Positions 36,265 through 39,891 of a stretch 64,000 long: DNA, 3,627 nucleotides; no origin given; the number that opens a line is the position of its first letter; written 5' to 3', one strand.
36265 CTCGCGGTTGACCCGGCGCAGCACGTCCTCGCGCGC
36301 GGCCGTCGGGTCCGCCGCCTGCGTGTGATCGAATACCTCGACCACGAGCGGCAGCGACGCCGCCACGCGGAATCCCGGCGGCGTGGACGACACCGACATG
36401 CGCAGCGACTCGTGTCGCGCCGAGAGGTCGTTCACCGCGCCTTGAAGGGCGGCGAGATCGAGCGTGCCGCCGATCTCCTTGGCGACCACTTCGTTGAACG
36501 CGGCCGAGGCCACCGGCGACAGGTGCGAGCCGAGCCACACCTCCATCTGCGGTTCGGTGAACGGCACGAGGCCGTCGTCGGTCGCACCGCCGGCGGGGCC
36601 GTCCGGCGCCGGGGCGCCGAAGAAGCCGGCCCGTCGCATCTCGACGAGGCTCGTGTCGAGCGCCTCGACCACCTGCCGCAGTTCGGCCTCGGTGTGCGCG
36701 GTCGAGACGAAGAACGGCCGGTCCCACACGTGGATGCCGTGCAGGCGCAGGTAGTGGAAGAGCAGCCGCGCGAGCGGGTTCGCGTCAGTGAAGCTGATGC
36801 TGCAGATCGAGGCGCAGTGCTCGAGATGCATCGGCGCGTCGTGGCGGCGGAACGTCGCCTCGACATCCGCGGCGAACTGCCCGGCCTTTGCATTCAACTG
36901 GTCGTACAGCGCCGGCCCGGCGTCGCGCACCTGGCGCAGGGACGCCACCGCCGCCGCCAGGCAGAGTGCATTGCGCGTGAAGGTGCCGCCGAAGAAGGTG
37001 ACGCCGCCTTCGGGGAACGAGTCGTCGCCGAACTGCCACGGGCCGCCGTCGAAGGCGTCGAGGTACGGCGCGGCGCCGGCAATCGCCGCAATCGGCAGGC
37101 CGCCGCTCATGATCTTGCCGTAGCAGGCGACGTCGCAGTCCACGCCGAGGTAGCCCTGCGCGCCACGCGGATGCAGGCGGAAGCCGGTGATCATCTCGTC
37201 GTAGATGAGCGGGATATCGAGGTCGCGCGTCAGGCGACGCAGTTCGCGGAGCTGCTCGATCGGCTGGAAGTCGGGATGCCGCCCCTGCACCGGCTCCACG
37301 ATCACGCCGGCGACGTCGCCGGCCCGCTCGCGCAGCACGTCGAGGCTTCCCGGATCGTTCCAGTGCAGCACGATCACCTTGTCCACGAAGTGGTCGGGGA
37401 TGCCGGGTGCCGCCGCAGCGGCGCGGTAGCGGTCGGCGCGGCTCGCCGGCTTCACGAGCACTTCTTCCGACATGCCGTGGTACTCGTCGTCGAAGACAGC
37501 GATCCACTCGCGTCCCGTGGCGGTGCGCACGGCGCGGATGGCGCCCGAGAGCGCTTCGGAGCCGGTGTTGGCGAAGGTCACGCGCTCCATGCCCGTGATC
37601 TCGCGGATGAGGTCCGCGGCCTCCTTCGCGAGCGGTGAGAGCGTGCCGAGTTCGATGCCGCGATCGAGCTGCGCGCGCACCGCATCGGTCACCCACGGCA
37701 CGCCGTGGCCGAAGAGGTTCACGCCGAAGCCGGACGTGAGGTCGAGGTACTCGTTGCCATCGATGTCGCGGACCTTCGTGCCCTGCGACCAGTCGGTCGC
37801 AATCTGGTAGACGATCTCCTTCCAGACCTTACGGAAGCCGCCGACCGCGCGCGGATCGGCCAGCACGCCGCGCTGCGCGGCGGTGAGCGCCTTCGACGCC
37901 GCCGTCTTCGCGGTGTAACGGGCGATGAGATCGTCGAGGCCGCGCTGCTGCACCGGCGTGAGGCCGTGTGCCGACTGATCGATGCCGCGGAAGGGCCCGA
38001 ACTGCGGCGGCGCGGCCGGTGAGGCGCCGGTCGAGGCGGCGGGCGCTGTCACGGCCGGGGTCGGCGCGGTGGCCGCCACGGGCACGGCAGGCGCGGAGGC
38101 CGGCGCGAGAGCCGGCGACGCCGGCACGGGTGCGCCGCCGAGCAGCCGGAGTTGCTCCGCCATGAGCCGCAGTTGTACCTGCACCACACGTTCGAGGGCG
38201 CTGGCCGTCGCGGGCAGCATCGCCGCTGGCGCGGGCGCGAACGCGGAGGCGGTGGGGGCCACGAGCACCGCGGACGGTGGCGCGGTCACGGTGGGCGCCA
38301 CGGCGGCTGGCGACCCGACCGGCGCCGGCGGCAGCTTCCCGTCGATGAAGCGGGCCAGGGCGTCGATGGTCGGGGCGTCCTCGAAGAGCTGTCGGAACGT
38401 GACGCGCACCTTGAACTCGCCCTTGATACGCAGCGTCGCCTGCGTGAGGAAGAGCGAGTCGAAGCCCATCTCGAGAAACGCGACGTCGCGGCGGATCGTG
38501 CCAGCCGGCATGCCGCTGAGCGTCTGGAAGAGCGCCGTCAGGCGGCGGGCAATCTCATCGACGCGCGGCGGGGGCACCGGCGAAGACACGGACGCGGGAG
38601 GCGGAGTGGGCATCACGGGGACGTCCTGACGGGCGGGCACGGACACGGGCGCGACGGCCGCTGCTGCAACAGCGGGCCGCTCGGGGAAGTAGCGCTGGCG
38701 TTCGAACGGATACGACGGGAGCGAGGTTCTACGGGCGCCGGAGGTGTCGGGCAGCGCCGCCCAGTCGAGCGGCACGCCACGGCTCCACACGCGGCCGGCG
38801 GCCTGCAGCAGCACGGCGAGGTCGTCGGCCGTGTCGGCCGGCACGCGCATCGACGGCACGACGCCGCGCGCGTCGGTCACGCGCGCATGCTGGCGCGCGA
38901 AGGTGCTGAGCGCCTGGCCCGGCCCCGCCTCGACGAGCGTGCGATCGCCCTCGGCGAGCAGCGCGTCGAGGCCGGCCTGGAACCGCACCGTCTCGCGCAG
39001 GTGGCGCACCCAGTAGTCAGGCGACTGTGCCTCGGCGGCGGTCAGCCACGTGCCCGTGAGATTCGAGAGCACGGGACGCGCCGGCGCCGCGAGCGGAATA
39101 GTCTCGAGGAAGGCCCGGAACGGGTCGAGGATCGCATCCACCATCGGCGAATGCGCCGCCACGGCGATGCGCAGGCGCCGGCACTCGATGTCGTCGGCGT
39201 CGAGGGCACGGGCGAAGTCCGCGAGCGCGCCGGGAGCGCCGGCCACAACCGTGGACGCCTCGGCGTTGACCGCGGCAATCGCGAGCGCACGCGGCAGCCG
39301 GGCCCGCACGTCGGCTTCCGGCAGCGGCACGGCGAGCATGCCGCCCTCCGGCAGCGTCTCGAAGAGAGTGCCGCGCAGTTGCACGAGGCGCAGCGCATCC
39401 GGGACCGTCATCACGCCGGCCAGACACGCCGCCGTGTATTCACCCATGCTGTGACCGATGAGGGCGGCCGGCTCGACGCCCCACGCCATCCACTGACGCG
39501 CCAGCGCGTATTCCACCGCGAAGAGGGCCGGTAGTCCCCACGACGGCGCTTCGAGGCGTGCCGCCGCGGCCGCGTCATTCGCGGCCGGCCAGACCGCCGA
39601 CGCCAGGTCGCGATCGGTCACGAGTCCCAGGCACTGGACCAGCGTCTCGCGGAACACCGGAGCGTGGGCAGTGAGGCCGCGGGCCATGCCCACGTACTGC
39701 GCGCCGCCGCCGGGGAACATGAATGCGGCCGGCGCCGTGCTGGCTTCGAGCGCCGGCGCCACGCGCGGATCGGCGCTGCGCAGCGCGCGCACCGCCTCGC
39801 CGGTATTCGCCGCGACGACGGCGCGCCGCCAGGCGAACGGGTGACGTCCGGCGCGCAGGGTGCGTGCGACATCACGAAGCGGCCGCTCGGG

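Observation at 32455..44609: Compact two-gene NRPS / PKS-NRPS assembly line: C-A-T + KS-AT-ACP-AmT-C-A-T-TE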

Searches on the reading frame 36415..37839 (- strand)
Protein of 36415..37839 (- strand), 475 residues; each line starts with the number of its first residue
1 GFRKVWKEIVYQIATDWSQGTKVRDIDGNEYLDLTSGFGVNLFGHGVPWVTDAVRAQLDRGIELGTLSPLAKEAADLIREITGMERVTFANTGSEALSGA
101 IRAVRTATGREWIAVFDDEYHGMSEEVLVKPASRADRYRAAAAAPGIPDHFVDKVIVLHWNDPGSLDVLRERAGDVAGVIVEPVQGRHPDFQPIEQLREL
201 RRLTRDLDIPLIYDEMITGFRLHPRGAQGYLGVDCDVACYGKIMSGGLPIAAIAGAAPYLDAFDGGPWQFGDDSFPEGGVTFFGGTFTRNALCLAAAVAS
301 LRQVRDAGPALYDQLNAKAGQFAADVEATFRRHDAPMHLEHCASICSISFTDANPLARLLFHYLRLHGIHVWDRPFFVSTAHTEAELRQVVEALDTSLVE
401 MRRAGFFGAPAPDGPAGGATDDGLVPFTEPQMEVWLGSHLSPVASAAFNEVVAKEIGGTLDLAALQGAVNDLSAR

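Call 37: find_related_loci(query=A1, collection=genome_contigs, flank=10000)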
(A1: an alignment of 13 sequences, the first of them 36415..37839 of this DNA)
Query A1 (475 aa) in genome_contigs; peptide patterns used: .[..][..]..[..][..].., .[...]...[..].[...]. (x = any residue, [..] = any of these).
600 stretches matched a pattern (row limit reached: there are more); 591 encode a relative of the query (tblastn E <= 1e-3); the best 80 are kept; 80 distinct loci.
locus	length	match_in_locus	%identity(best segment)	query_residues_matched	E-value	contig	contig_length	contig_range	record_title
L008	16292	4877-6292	45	1-475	4e-133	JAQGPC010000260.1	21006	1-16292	MAG: Pedosphaera sp. isolate RYN_629 scaffold_1613753, whole genome shotgun sequence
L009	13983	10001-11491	44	1-475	3e-129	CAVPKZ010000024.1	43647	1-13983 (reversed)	MAG: uncultured Acidobacteriota bacterium isolate MFD10064.bin.2.71 genome assembly, contig: contig_109557, whole genome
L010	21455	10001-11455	44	1-475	2e-127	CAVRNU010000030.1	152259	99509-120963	MAG: Bryobacterales bacterium isolate MFD01248.bin.1.14 genome assembly, contig: contig_26336, whole genome shotgun sequ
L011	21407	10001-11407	44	1-471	2e-124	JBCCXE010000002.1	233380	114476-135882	MAG: Pseudomonadota bacterium isolate P01_F01_bin.118 k141_3568396_length_233380_cov_16.0000, whole genome shotgun seque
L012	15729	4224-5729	42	1-475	4e-121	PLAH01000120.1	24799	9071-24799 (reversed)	MAG: Gammaproteobacteria bacterium isolate bog_1204 73.20111000_S2M.32_contig_8039, whole genome shotgun sequence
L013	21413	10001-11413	42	1-475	3e-120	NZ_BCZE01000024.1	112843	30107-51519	Novosphingobium rosa NBRC 15208, whole genome shotgun sequence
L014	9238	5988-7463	44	1-475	9e-119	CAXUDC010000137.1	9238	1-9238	MAG TPA_asm: uncultured Acidobacteriaceae bacterium isolate private_T1904_metawrap_bin.5 genome assembly, contig: privat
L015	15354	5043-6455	42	1-469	2e-118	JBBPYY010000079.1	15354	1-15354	MAG: Terriglobales bacterium isolate bin.233 bin.233_S3Ck141_1409755_length_15354_cov_9.0000, whole genome shotgun seque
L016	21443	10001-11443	42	1-475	5e-118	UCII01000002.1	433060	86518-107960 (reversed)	Rhizobiales bacterium isolate AFS084704 genome assembly, contig: contig_2, whole genome shotgun sequence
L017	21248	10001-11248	49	1-415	6e-118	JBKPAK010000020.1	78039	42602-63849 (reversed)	MAG: Candidatus Methylomirabilota bacterium isolate GB_HAYS_MAG_00007 GB_HAYS_000001516601, whole genome shotgun sequenc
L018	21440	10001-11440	40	1-475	1e-116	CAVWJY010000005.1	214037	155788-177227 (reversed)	MAG: uncultured Acidobacteriaceae bacterium isolate MFD04434.bin.2.145 genome assembly, contig: contig_15307, whole geno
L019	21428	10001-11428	43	1-475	4e-115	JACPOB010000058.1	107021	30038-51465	MAG: Rhodospirillales bacterium isolate NC_groundwater_590_Pr5_B-0.1um_66_106 alan_book_18_scaffold_27265, whole genome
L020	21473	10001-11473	39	1-468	4e-113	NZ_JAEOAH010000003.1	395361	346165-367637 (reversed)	Viridibacillus soli strain YIM B01967 contig3, whole genome shotgun sequence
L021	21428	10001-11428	43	1-475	8e-113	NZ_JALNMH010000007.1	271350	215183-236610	Pseudomarimonas salicorniae strain CAU 1642 contig7, whole genome shotgun sequence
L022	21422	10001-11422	44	1-475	8e-111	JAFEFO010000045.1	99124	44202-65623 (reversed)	MAG: Proteobacteria bacterium isolate SZAS LIN-94 LIN-458__45__length-99124, whole genome shotgun sequence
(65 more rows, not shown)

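Call 60: search_solved_structures(query=window:36415-37839:-, max_evalue=1e-20, show_alignments=1)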
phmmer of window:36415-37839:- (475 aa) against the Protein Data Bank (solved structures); distinct sequences matched with E-value up to 1e-20: 32.
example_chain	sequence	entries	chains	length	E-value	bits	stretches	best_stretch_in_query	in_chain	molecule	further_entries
6kfm_A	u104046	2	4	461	6.7e-100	338.5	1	2-413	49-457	Mycosubtilin synthase subunit A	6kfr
6kfu_A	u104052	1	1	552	1.2e-99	337.6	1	2-413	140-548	Mycosubtilin synthase subunit A,Mycosubtilin synthase subunit A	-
3k28_A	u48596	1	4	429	7.8e-46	160.2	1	16-354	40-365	Glutamate-1-semialdehyde 2,1-aminomutase 2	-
2e7u_A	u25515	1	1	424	1.6e-44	155.8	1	19-395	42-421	Glutamate-1-semialdehyde 2,1-aminomutase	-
4zm3_A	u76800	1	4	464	1e-43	153.2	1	19-352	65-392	Aminotransferase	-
3bs8_A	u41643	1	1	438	1.7e-43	152.5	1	16-402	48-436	Glutamate-1-semialdehyde 2,1-aminomutase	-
4zm4_A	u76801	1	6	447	2.6e-43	151.9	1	19-352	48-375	Aminotransferase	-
5i92_A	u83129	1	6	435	3.3e-43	151.5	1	18-322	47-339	Glutamate-1-semialdehyde 2,1-aminomutase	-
4e77_A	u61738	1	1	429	3.3e-41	144.9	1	18-356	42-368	Glutamate-1-semialdehyde 2,1-aminomutase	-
2cfb_A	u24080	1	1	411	4.1e-40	141.3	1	13-398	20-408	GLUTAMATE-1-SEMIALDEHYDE 2,1-AMINOMUTASE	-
6w80_A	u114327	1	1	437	4.7e-40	141.1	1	18-330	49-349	Glutamate-1-semialdehyde 2,1-aminomutase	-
5hdm_A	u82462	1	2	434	4.9e-40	141.1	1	13-312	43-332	Glutamate-1-semialdehyde 2,1-aminomutase 1, chloroplastic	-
3fqa_A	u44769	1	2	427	1.1e-38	136.6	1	21-312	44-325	Glutamate-1-semialdehyde 2,1-aminomutase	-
3fq8_A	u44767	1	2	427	1.1e-38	136.6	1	21-312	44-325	Glutamate-1-semialdehyde 2,1-aminomutase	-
3fq7_A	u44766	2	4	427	2.8e-38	135.3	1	21-312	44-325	Glutamate-1-semialdehyde 2,1-aminomutase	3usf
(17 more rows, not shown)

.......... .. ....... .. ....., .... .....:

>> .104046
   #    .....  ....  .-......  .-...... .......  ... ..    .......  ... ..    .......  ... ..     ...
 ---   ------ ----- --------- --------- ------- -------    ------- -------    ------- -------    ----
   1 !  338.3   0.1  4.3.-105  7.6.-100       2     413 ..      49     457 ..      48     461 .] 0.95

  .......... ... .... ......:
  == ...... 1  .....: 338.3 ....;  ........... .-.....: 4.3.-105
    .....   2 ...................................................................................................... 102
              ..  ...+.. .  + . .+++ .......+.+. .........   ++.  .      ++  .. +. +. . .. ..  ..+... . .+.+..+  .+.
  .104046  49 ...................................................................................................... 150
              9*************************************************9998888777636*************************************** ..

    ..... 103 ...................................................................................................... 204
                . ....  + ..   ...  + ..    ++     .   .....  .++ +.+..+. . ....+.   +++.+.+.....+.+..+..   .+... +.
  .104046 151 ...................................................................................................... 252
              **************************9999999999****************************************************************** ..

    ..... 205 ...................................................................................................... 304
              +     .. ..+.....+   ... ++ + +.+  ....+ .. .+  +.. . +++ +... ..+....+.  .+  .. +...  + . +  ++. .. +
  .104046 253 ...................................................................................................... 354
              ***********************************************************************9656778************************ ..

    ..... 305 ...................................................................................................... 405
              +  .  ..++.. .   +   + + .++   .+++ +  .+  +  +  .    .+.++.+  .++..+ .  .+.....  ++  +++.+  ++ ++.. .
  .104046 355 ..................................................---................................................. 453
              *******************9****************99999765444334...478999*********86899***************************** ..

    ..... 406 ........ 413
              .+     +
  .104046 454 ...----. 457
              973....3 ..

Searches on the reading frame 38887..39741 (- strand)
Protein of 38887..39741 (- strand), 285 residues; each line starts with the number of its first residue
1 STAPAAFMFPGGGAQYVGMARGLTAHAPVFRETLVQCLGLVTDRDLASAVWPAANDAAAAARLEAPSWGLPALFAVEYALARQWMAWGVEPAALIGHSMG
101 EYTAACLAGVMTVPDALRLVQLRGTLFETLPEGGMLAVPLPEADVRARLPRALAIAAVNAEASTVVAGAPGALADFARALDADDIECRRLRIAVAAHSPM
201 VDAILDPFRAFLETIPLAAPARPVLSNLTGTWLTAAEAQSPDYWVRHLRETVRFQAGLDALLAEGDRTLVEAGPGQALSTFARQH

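Call 56: search_solved_structures(query=window:38887-39741:-, max_evalue=1e-10, show_alignments=2)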
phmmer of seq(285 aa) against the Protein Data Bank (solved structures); distinct sequences matched with E-value up to 1e-10: 92 (the best 60 are shown).
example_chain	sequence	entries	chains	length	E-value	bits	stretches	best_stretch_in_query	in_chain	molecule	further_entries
4qbu_A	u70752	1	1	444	6.7e-62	212.4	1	6-281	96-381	ZmaA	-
4mz0_A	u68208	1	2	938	3.8e-52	180.4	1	1-284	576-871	CurL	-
5yda_A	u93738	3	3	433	6.9e-51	176.3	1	5-283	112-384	PKS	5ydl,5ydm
6iyo_A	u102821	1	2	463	5e-48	166.9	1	5-283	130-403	Type I modular polyketide synthase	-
8xjy_A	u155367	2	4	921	7.7e-48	166.3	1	7-283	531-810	Polyketide synthase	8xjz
8xju_A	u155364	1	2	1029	9.4e-48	166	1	7-283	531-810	Polyketide synthase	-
9iyw_A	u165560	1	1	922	1.3e-46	162.3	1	6-282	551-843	Polyketide synthase,GfsA KSQ-AncAT chimeric protein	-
11sz_A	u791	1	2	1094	2.9e-44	154.6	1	6-282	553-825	6-deoxyerythronolide-B synthase, Erythronolide synthase EryA2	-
7m7i_B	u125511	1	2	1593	1.3e-41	145.9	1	5-274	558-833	EryAI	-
7m7j_B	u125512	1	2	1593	1.3e-41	145.9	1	5-274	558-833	EryAI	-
8g4u_A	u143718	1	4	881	1.4e-41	145.8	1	5-280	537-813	EryAIII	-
8jpt_A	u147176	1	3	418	1.4e-41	145.8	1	5-279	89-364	Polyene macrolide polyketide synthase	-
7m7f_B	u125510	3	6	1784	1.6e-41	145.6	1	5-274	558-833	EryAI,6-deoxyerythronolide-B synthase EryA3, modules 5 and 6 chimera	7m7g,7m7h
8tjn_B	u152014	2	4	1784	1.6e-41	145.6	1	5-274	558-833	EryAI,6-deoxyerythronolide-B synthase EryA3, modules 5 and 6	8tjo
6c9u_A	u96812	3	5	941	5.2e-40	140.6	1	6-275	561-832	6-deoxyerythronolide-B synthase EryA2, modules 3 and 4 | EryAII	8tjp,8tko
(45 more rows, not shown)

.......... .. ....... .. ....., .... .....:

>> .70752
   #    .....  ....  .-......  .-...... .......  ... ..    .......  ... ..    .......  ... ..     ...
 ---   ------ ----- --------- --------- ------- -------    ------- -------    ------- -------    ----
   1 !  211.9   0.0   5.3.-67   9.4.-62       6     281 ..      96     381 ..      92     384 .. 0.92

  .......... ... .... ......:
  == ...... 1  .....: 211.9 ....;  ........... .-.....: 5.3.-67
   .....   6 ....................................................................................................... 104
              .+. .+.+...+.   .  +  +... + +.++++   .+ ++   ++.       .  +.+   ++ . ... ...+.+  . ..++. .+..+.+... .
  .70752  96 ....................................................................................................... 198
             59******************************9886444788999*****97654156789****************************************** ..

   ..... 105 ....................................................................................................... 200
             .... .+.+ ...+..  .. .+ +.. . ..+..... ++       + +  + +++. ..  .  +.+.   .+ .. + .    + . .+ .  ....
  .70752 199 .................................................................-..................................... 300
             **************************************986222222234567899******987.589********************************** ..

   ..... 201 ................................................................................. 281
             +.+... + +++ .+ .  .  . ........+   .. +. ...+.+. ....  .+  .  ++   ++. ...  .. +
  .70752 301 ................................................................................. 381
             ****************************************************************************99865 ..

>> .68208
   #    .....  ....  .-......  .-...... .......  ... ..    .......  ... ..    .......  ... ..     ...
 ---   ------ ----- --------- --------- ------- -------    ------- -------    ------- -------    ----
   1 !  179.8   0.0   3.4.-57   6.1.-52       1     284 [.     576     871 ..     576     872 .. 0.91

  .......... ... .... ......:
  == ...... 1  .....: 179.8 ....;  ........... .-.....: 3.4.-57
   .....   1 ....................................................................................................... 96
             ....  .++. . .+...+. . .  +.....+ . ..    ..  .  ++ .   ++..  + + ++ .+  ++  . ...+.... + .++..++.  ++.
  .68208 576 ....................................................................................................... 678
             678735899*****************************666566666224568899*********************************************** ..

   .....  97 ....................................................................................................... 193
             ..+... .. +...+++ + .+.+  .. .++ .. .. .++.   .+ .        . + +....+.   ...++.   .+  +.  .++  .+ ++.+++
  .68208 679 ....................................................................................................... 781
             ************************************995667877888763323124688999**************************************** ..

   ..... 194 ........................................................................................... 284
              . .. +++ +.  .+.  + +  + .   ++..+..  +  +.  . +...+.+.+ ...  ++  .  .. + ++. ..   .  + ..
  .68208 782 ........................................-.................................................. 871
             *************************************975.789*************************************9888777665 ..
